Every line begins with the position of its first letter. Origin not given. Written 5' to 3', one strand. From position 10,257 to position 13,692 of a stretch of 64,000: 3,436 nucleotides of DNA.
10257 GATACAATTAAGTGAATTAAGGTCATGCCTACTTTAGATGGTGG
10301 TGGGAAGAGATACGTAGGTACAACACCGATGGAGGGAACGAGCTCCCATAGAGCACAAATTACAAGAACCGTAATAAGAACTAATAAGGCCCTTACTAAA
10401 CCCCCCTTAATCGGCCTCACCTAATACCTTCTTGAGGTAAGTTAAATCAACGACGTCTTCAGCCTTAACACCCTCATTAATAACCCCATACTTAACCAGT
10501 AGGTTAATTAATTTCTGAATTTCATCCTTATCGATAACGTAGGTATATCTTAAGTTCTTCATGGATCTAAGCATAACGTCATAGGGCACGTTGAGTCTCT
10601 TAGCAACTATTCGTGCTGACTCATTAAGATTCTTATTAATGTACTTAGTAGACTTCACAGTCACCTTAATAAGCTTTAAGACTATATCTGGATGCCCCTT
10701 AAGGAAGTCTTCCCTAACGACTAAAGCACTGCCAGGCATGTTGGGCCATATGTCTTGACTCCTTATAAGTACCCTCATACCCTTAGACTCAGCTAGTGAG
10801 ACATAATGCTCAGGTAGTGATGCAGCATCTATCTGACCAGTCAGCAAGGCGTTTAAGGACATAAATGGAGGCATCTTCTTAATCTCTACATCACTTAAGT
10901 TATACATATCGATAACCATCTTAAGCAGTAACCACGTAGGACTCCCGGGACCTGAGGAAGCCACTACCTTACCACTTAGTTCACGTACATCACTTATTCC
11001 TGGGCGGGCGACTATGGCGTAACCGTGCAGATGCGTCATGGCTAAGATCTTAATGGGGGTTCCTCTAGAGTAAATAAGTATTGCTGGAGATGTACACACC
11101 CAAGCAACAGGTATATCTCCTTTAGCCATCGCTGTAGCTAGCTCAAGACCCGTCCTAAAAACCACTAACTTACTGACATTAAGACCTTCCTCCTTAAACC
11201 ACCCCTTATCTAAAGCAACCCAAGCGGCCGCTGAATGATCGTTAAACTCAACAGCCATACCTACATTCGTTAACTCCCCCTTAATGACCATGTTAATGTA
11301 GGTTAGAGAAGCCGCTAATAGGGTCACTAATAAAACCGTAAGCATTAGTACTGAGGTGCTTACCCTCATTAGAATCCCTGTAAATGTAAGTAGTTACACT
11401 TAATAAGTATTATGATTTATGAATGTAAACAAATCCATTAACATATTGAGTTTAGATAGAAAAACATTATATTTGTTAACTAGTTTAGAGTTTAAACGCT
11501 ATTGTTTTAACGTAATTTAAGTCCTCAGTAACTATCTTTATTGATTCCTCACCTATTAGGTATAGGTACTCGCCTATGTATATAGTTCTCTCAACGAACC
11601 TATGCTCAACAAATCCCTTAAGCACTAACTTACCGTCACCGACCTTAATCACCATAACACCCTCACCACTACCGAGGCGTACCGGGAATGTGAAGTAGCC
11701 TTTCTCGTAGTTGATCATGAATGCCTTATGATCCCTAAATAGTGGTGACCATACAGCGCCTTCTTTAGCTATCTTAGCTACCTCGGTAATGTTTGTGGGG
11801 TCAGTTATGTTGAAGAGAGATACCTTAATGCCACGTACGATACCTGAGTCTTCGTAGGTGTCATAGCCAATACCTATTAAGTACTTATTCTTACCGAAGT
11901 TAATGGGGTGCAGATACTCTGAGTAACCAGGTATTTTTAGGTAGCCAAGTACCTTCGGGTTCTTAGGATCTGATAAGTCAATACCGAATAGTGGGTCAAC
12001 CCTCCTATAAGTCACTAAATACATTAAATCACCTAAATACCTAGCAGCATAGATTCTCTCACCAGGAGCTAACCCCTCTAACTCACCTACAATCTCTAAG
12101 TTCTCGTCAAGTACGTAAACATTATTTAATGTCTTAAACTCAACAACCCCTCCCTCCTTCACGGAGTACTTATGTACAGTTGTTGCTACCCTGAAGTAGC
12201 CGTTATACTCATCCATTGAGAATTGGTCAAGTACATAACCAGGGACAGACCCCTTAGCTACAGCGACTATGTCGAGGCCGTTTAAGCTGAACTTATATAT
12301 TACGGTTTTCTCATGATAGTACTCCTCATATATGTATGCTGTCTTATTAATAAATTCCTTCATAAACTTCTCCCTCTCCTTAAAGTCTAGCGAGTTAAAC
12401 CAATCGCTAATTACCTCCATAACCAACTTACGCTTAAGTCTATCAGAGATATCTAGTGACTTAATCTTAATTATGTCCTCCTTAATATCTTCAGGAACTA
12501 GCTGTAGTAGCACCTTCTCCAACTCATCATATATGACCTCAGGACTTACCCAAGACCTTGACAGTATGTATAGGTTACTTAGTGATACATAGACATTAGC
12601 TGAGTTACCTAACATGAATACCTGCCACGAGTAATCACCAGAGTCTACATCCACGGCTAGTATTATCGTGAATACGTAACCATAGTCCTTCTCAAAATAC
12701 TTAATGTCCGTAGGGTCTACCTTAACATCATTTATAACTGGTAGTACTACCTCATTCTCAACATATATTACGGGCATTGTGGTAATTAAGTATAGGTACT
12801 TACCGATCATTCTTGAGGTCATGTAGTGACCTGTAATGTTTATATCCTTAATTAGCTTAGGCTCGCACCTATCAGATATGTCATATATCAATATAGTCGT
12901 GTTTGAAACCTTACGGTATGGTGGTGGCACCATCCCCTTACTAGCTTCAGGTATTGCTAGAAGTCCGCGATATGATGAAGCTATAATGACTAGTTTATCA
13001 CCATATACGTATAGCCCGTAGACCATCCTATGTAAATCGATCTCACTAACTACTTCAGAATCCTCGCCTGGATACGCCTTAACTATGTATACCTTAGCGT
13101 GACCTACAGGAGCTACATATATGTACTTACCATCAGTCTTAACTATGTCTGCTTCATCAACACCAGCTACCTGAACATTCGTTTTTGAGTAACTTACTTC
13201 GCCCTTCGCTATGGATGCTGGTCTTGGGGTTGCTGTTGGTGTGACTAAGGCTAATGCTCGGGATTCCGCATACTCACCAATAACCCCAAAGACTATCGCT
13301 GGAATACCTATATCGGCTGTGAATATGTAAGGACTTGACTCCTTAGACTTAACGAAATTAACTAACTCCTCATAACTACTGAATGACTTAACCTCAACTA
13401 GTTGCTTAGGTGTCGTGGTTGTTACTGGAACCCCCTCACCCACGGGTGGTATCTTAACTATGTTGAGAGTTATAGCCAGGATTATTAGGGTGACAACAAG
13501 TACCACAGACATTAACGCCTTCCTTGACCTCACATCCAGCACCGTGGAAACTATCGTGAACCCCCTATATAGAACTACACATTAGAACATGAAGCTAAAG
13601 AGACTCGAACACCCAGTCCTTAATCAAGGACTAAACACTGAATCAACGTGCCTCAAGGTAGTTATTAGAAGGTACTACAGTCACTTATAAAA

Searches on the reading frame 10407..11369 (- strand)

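Call 3: search_protein_families(library=pfam, proteins=[window:10407-11369:-], max_evalue=0.1)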
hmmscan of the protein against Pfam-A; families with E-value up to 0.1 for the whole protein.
window:10407-11369:- (320 aa): 4 families
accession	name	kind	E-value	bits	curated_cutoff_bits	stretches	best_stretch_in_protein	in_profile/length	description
PF13379.11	NMT1_2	-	7.4e-25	88.6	24.7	1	32-259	4-251/252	NMT1-like family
PF09084.16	NMT1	-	4.4e-19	69.7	20.5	1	46-247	4-212/216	NMT1/THI5 like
PF12974.12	Phosphonate-bd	-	6.4e-06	26.2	27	1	68-221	33-200/242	ABC transporter, phosphonate, periplasmic substrate-binding protein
PF16868.10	NMT1_3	-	0.081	13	27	0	109-186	88-167/289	NMT1-like family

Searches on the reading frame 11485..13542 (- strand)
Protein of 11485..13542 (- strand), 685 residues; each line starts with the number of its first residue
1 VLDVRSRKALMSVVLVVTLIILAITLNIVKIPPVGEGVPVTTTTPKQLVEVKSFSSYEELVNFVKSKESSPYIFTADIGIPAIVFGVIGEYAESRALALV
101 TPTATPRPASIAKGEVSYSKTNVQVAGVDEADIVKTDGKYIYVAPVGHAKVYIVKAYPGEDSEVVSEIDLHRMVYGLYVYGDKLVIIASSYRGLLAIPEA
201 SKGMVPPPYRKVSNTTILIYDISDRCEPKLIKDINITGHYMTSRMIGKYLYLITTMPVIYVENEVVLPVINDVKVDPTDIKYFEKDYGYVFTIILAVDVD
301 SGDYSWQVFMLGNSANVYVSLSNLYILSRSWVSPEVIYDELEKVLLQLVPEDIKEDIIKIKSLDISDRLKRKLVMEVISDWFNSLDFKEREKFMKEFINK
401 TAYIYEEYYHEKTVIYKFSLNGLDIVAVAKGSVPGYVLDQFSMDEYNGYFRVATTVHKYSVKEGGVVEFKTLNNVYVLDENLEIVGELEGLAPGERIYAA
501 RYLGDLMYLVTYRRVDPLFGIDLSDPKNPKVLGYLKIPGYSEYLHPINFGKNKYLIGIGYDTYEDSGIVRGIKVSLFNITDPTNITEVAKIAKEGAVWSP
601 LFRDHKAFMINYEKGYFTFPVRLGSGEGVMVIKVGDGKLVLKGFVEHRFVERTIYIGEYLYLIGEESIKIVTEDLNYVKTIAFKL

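Call 3: search_protein_families(library=pfam, proteins=[window:11485-13542:-], max_evalue=0.1)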
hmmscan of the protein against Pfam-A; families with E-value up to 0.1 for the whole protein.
window:11485-13542:- (685 aa): 1 family
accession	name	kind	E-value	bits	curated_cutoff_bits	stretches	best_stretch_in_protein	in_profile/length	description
PF09826.15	Beta_propel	-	4e-145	484.9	22.4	1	118-671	1-490/495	Beta propeller domain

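Call 4: search_protein_families(library=ncbifam, proteins=[window:11485-13542:-], max_evalue=0.1)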
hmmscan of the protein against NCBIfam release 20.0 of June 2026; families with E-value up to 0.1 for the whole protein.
window:11485-13542:- (685 aa): 2 families
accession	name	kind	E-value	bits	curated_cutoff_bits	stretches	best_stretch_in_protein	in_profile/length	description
TIGR01615.1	A_thal_3542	domain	0.044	13.6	80.05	1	217-265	38-86/131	uncharacterized plant-specific domain TIGR01615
TIGR04244.1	nitrous_NosZ_RR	equivalog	0.059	11.9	625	1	257-333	186-254/627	TAT-dependent nitrous-oxide reductase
